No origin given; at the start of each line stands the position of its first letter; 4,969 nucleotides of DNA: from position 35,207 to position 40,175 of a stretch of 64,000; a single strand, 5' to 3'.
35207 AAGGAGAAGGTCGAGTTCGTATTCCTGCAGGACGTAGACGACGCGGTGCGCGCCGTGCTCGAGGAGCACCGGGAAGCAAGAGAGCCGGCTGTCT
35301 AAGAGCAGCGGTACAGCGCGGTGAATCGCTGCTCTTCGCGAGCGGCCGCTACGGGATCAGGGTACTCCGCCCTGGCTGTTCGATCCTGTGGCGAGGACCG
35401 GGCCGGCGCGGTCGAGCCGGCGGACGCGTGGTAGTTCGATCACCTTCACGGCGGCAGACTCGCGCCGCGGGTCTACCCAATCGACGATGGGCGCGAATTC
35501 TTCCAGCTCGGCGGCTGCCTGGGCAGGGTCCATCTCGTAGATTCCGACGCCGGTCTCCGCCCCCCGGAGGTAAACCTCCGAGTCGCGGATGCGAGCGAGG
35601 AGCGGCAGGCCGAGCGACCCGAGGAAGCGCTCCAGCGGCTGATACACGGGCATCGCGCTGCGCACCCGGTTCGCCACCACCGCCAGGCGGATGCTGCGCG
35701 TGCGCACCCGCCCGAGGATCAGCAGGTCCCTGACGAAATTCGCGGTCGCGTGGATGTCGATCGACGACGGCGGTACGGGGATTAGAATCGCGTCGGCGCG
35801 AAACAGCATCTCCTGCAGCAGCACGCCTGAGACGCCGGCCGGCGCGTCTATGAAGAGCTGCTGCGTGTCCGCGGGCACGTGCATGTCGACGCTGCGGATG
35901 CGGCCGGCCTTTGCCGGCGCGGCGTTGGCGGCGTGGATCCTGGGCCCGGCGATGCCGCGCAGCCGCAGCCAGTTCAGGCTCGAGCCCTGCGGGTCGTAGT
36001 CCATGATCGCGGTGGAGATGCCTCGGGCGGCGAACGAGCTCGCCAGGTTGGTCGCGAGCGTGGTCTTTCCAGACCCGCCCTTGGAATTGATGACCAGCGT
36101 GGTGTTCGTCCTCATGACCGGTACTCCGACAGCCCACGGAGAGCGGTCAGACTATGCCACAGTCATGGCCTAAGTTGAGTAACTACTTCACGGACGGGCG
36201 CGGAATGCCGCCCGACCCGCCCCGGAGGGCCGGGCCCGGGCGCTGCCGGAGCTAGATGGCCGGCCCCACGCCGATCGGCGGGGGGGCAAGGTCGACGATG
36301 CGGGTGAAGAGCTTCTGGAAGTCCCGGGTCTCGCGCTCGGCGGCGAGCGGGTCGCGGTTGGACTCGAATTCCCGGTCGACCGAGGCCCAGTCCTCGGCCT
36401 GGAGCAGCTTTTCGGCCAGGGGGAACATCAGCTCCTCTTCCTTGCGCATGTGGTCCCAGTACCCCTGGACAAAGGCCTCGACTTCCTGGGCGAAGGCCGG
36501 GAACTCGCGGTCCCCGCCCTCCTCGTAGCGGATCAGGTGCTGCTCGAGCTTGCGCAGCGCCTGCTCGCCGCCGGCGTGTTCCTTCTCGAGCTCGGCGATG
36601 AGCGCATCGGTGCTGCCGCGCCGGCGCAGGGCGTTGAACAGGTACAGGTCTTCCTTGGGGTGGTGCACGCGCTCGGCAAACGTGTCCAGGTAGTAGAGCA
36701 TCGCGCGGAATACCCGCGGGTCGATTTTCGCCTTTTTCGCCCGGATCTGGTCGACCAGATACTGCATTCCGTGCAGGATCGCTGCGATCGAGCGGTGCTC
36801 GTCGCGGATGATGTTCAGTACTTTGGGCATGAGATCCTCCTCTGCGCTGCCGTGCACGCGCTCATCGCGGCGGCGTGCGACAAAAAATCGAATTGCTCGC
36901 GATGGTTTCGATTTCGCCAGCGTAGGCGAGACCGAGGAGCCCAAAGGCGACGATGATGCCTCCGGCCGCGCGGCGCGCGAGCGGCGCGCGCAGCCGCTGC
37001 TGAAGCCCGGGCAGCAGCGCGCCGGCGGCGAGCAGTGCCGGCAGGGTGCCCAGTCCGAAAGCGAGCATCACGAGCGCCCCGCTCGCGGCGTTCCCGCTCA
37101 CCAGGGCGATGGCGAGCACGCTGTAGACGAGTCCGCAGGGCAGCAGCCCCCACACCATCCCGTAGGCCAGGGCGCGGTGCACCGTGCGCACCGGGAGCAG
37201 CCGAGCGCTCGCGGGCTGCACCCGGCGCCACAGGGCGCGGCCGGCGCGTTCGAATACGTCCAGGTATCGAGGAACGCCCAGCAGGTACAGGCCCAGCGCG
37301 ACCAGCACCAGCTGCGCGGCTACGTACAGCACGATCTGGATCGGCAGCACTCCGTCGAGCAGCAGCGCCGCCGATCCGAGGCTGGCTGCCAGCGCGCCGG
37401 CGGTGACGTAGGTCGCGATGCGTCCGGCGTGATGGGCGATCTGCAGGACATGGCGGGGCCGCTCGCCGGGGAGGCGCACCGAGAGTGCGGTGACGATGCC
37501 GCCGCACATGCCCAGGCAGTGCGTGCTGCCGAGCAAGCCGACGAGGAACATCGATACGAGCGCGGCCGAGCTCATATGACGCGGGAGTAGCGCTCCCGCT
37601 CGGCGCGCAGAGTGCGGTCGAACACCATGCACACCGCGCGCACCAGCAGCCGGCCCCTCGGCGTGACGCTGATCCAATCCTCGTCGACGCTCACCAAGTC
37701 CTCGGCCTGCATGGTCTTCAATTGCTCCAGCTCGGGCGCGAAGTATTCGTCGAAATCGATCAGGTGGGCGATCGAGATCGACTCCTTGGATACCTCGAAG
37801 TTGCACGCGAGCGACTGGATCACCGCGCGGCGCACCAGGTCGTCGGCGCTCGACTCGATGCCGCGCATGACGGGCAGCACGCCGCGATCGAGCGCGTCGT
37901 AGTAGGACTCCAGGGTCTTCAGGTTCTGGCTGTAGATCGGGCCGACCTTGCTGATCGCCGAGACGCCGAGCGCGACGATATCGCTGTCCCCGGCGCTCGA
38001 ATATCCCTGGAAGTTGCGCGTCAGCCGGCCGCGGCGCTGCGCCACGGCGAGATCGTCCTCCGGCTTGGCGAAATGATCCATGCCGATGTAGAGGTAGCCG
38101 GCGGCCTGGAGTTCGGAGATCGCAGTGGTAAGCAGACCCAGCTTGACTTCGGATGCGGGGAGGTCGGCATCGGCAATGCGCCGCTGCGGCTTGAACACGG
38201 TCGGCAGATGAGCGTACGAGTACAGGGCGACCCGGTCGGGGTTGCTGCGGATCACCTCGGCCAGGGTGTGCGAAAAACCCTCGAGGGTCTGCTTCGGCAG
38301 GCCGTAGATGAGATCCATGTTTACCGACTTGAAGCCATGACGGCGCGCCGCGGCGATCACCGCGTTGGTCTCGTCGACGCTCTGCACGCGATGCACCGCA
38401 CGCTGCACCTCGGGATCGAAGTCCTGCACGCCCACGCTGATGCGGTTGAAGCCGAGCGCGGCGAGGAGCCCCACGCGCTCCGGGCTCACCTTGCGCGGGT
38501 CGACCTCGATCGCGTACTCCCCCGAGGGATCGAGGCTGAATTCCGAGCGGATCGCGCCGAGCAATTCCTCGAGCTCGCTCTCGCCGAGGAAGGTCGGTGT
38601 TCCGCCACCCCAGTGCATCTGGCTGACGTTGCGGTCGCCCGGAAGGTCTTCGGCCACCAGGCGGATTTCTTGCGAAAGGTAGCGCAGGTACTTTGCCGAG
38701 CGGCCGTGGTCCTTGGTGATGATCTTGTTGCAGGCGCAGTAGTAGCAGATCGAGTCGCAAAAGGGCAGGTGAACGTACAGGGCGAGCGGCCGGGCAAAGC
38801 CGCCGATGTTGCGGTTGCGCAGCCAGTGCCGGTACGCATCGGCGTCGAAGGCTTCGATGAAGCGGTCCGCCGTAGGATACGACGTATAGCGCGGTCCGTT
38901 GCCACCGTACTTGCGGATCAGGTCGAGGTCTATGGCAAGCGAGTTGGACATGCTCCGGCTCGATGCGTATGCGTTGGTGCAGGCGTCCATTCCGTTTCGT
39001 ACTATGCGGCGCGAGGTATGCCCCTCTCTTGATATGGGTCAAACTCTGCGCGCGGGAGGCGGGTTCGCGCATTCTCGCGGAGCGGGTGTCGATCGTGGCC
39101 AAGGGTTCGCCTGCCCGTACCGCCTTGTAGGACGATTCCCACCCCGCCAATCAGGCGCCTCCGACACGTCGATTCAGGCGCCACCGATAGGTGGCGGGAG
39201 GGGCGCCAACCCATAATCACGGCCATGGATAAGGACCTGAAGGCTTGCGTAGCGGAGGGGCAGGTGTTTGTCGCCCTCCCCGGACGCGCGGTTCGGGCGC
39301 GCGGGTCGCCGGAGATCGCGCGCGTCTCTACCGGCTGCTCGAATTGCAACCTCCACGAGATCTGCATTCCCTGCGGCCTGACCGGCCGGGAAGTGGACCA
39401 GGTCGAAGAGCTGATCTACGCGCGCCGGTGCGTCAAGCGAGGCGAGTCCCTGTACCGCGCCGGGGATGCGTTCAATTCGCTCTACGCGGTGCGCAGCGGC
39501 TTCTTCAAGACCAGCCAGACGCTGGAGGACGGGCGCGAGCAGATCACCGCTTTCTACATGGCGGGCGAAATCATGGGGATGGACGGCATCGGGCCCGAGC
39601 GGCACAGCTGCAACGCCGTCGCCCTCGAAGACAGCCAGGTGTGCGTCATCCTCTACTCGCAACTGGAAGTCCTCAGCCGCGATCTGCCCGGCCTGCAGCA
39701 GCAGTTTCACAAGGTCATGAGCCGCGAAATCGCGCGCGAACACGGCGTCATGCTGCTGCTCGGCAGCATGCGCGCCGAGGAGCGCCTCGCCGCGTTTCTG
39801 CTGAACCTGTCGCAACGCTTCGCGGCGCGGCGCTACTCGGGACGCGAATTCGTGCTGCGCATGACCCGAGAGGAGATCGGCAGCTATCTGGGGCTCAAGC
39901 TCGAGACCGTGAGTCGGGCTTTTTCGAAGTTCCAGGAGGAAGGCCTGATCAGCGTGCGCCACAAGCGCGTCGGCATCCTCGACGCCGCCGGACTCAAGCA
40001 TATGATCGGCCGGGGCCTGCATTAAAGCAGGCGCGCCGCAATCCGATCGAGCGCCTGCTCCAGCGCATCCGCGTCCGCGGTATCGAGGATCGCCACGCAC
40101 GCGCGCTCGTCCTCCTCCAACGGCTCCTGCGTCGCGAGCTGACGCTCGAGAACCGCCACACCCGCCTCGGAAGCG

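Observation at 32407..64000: A 32-kb block wired by FNR-type boxes: a low-oxygen persistence island with two resident FNR paralogues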

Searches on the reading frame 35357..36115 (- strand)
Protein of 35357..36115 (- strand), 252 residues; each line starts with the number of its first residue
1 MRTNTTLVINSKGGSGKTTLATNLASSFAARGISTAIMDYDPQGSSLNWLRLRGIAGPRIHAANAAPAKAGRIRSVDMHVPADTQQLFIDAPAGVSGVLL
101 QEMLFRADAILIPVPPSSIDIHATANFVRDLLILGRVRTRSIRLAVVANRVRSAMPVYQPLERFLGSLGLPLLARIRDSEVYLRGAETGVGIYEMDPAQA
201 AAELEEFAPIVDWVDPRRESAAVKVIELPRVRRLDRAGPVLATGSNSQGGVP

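Call 6: search_protein_families(library=pfam, proteins=[window:35357-36115:-])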
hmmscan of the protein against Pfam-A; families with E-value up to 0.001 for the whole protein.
window:35357-36115:- (252 aa): 4 families
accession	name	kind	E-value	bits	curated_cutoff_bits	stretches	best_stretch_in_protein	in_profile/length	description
PF01656.29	CbiA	-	1.2e-12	48.3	25.4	1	8-180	3-113/125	CobQ/CobB/MinD/ParA nucleotide binding domain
PF10609.15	ParA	-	5.8e-11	42.7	27.1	1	4-124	4-129/246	NUBPL iron-transfer P-loop NTPase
PF13614.12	AAA_31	-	1.5e-10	41.8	27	1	7-45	5-43/177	AAA domain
PF09140.17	MipZ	-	5.3e-05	23.1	20.7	1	7-48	4-46/262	ATPase MipZ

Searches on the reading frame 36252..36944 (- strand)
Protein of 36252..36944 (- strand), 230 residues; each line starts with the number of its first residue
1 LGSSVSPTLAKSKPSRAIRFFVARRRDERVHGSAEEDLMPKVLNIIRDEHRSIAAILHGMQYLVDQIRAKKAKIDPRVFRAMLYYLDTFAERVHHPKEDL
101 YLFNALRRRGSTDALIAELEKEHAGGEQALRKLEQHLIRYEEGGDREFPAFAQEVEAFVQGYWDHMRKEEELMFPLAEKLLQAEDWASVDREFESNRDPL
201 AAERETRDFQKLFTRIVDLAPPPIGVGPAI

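Call 6: search_protein_families(library=pfam, proteins=[window:36252-36944:-])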
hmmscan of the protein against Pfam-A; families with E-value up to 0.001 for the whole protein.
window:36252-36944:- (230 aa): 1 family
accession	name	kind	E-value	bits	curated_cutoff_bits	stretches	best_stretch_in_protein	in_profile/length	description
PF01814.28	Hemerythrin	-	2.7e-18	67.1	25.3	1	43-177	3-127/127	Hemerythrin HHE cation binding domain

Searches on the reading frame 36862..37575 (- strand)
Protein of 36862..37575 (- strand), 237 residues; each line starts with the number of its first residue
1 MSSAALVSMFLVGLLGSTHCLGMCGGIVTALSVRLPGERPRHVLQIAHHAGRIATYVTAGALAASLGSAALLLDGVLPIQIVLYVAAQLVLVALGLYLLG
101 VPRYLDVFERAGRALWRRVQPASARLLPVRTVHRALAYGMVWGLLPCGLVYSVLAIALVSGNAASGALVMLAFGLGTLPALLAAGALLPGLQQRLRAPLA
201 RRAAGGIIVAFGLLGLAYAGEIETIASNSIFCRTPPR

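Call 55: search_protein_families(library=pfam, max_evalue=0.00001, proteins=[window:36862-37575:-])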
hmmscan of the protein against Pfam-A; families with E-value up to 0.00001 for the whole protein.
window:36862-37575:- (237 aa): 1 family
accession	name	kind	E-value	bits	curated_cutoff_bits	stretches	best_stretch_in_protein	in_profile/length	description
PF13386.12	DsbD_2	-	2.3e-55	188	24.9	1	9-213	2-198/199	Cytochrome C biogenesis protein transmembrane region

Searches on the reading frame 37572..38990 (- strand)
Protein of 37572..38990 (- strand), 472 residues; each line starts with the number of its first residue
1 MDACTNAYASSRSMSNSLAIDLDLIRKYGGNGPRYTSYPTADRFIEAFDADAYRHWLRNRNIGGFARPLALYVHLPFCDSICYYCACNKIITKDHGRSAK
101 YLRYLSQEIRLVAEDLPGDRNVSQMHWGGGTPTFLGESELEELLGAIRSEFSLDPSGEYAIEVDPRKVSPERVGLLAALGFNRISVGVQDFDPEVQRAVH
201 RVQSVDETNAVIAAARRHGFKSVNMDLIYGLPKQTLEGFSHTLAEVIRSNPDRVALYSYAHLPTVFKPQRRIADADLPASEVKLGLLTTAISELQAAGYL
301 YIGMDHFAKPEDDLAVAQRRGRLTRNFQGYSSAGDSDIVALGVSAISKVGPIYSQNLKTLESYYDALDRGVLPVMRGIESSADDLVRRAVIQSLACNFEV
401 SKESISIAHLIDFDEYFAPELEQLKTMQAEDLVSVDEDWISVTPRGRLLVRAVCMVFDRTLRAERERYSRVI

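Call 6: search_protein_families(library=pfam, proteins=[window:37572-38990:-])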
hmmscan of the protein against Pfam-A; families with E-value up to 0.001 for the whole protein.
window:37572-38990:- (472 aa): 2 families
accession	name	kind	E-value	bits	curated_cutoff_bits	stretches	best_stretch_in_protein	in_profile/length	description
PF04055.27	Radical_SAM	-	1.7e-23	84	29.5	1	72-243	1-163/166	Radical SAM superfamily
PF06969.22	HemN_C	-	2.8e-08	34.2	24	1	381-449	2-67/67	HemN C-terminal domain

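Call 43: search_protein_families(library=ncbifam, proteins=[window:37572-38951:-])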
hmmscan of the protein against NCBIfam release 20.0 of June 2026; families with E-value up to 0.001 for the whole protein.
window:37572-38951:- (459 aa): 19 families
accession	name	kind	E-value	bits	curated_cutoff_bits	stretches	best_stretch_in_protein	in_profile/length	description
TIGR00538.1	hemN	equivalog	2e-172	574.1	324.95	1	7-459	3-454/454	oxygen-independent coproporphyrinogen III oxidase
NF006067.1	PRK08208.1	equivalog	4.6e-52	177.4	380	1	54-440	34-410/427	STM4012 family radical SAM protein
TIGR04107.1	rSAM_HutW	equivalog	4.6e-47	160.8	400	1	53-434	37-404/419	heme anaerobic degradation radical SAM methyltransferase ChuW/HutW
TIGR00539.1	hemN_rel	equivalog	6.8e-41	140.6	205.4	1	57-297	2-237/361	radical SAM family heme chaperone HemW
TIGR03994.1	rSAM_HemZ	equivalog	1.8e-40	139.3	321.4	1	55-247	84-277/401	coproporphyrinogen dehydrogenase HemZ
NF006064.0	PRK08207.2-2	equivalog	8.1e-33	114.1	504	1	56-247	145-339/465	coproporphyrinogen III oxidase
NF006385.0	PRK08629.1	equivalog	9.3e-29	100.5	355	1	57-245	54-235/439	coproporphyrinogen III oxidase family protein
NF006061.0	PRK08207.1-4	equivalog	3.7e-28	98.6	702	1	54-244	172-366/501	coproporphyrinogen III oxidase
NF004567.0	PRK05904.1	equivalog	5.6e-26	91.6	355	1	58-246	9-192/353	coproporphyrinogen III oxidase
NF006060.0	PRK08207.1-3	equivalog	1.3e-24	86.9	653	1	55-244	149-342/477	coproporphyrinogen III oxidase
NF005133.0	PRK06582.1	equivalog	1.1e-21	77.3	597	1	54-434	10-378/390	coproporphyrinogen III oxidase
NF006059.0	PRK08207.1-1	equivalog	1.2e-21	77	1012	1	56-244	172-364/496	coproporphyrinogen III oxidase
NF006063.0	PRK08207.2-1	equivalog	7.2e-20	71.1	1074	1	56-246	193-386/518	coproporphyrinogen III oxidase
NF006062.0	PRK08207.1-5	equivalog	1.9e-19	69.9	1007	1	56-244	149-341/476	coproporphyrinogen III oxidase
NF006066.0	PRK08207.2-5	equivalog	1.7e-18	66.5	1117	1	54-247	189-385/518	coproporphyrinogen III oxidase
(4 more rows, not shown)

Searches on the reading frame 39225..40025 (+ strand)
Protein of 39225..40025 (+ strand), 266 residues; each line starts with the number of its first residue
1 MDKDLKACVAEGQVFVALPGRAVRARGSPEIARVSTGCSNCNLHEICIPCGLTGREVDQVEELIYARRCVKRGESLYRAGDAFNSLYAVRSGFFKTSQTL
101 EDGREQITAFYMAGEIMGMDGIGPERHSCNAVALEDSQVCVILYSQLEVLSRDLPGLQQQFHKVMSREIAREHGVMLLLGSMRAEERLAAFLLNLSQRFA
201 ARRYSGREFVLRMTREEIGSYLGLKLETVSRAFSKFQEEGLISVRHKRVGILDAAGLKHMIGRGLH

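Call 6: search_protein_families(library=pfam, proteins=[window:39225-40025:+])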
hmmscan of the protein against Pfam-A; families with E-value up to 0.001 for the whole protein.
window:39225-40025:+ (266 aa): 3 families
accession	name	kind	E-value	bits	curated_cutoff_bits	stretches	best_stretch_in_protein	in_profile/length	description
PF13545.12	HTH_Crp_2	-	6.5e-21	74.5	27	1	186-259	1-69/70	Crp-like helix-turn-helix domain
PF00027.35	cNMP_binding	-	7.3e-18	64.8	27.5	1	68-148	2-83/89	Cyclic nucleotide-binding domain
PF00325.26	Crp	-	4.1e-13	49.2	21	1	211-242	1-32/32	Bacterial regulatory proteins, crp family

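Call 17: search_solved_structures(query=window:39225-40025:+, show_alignments=2)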
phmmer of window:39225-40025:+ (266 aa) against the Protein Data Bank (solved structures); distinct sequences matched with E-value up to 0.001: 56.
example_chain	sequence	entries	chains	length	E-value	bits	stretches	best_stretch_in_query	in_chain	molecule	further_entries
9qll_A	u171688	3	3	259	1.5e-58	201.4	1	36-262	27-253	FNR type regulator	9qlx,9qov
5cvr_A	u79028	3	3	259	1.7e-58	201.3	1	36-262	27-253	FNR type regulator | FNR regulator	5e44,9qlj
9qlt_A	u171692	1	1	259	4.3e-58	200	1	36-262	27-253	FNR type regulator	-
9qly_A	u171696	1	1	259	4.4e-58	199.9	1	36-262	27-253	FNR type regulator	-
9qmc_A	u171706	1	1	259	6e-58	199.5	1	36-262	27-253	FNR type regulator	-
8qto_A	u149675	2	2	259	8.3e-58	199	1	36-262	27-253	FNR type regulator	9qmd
4i2o_A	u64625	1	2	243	4.2e-22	82.1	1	69-248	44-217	FixK2 protein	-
3r6s_A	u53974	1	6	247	5.2e-14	55.6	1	54-257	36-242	transcription regulator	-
4byy_A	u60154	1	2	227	5.5e-14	55.5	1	59-257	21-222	TRANSCRIPTIONAL REGULATOR, CRP/FNR FAMILY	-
4cyd_A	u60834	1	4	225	5.6e-14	55.5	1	60-257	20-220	PROBABLE TRANSCRIPTION REGULATOR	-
3d0s_A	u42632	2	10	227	5e-13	52.4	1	71-257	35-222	TRANSCRIPTIONAL REGULATORY PROTEIN | PROBABLE TRANSCRIPTIONAL REGULATORY PROTEIN (PROBABLY CRP/ FNR-FAMILY)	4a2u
3mzh_A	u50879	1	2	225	5.2e-13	52.3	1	71-257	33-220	PROBABLE TRANSCRIPTIONAL REGULATORY PROTEIN (PROBABLY CRP/FNR-FAMILY)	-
3h3u_A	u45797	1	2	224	5.3e-13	52.3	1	71-257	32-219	PROBABLE TRANSCRIPTIONAL REGULATORY PROTEIN (PROBABLY CRP/FNR-FAMILY)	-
3i54_A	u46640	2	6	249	6.3e-13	52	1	71-257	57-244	Transcriptional regulator, Crp/Fnr family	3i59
4ev0_A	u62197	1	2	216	7.4e-13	51.8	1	51-259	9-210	Transcription regulator, Crp family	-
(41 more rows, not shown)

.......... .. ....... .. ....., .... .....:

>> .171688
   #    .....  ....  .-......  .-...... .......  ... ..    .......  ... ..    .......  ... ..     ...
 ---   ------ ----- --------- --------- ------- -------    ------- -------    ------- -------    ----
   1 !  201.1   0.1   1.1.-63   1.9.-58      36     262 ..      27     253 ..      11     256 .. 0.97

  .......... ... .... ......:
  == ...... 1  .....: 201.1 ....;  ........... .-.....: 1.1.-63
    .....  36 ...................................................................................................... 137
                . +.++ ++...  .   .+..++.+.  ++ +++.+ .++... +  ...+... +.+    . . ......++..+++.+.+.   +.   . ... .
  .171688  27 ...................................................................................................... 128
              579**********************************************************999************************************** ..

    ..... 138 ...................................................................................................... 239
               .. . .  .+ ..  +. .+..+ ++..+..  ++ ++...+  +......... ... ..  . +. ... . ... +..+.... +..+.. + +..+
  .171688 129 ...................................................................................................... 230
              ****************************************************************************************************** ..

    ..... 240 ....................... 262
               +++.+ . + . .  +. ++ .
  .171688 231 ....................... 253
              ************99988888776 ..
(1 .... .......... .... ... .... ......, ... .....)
